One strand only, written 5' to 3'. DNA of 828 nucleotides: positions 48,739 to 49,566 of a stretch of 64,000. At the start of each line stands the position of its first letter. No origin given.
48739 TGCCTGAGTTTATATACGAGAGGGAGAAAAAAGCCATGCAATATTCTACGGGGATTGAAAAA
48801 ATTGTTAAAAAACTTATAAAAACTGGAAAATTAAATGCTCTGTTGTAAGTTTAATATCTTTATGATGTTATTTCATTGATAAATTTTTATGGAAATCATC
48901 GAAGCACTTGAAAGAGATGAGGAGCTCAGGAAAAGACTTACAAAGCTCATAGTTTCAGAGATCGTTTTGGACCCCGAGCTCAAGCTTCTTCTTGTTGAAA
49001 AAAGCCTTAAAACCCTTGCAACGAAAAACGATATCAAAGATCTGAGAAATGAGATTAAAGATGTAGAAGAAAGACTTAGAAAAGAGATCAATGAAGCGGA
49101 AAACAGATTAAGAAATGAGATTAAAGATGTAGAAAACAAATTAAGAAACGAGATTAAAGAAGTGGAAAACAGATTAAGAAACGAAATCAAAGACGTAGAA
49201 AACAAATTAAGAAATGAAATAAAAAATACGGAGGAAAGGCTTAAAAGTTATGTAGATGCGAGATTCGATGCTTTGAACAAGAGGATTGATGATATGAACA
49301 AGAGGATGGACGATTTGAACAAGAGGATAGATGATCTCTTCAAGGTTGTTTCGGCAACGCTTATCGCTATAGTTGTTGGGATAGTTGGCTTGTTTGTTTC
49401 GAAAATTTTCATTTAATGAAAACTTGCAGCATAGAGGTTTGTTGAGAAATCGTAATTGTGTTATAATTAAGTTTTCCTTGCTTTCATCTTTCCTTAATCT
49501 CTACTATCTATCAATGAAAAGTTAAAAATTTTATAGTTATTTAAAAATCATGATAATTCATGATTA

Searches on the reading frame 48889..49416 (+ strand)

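Call 28: search_protein_families(library=pfam, proteins=[window:48889-49416:+], max_evalue=0.001)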
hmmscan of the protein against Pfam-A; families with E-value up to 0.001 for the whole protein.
window:48889-49416:+ (175 aa): 13 families
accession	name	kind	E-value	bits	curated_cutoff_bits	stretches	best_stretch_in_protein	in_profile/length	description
PF01442.23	Apolipoprotein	-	2.8e-10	40.7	90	1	47-141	26-135/190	Apolipoprotein A1/A4/E domain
PF04513.17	Baculo_PEP_C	-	4.8e-06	27.1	38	0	41-98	37-96/140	Baculovirus polyhedron envelope protein, PEP, C terminus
PF06825.17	HSBP1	-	1.9e-05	24.8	28.6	1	127-150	23-46/51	Heat shock factor binding protein 1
PF08700.17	VPS51_Exo84_N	-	4.1e-05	24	24.2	0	98-155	22-82/87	Vps51/EXO84/COG1 N-terminal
PF04799.18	Fzo_mitofusin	-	5.5e-05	23.1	27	0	50-108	93-153/161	fzo-like conserved region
PF02601.20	Exonuc_VII_L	-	0.00013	22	35.9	1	45-144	167-270/315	Exonuclease VII, large subunit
PF05478.16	Prominin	-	0.00015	20.5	34.3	1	40-166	309-431/799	Prominin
PF04837.17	MbeB_N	-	0.00017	22.3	22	0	80-118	10-48/52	MbeB-like, N-term conserved region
PF05597.16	Phasin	-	0.00033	21.1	28.8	1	69-144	50-125/126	Poly(hydroxyalcanoate) granule associated protein (phasin)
PF05811.18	DUF842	-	0.00041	20.5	25.1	1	53-141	43-129/131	Eukaryotic protein of unknown function (DUF842)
PF07889.17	DUF1664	-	0.00046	20.7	34.6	0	44-137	34-121/124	Protein of unknown function (DUF1664)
PF07902.16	Gp58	-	0.00049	19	34.5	1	49-150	130-232/594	gp58-like protein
PF14372.11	hAT-like_RNase-H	-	0.0005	20.7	27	0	18-65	52-95/100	hAT-like transposase, RNase-H fold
